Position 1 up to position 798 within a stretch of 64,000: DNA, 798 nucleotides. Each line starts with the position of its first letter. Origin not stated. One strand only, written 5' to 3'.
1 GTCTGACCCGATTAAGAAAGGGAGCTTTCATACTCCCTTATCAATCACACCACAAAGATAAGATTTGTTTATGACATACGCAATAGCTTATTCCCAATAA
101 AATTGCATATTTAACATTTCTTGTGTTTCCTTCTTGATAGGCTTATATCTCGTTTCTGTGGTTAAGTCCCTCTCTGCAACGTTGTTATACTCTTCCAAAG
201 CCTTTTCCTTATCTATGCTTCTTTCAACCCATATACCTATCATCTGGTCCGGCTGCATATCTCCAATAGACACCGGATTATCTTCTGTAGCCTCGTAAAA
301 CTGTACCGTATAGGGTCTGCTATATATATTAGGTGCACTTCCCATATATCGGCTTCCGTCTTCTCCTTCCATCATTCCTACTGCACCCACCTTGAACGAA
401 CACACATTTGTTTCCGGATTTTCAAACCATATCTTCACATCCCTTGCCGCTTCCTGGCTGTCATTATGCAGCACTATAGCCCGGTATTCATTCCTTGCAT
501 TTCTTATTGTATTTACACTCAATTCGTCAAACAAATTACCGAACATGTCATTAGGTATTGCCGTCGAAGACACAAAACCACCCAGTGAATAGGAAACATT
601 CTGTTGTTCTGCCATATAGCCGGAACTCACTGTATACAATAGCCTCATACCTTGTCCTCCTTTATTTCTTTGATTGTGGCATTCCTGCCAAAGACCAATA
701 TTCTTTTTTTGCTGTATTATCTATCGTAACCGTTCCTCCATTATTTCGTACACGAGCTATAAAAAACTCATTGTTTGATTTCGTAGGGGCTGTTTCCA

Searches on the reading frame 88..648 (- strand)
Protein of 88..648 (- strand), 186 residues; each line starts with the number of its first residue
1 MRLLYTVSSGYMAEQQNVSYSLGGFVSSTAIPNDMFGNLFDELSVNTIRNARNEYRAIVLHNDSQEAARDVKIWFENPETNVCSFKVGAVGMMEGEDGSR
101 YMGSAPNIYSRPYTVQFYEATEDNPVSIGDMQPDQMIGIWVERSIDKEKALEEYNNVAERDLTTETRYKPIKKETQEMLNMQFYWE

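Call 18: search_protein_families(library=phrogs, proteins=[window:88-648:-])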
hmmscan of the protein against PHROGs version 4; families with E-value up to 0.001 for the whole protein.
window:88-648:- (186 aa): 1 family
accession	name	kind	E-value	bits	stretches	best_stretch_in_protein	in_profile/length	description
phrog_13135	-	unknown function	3.3e-05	25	1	15-150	28-166/182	-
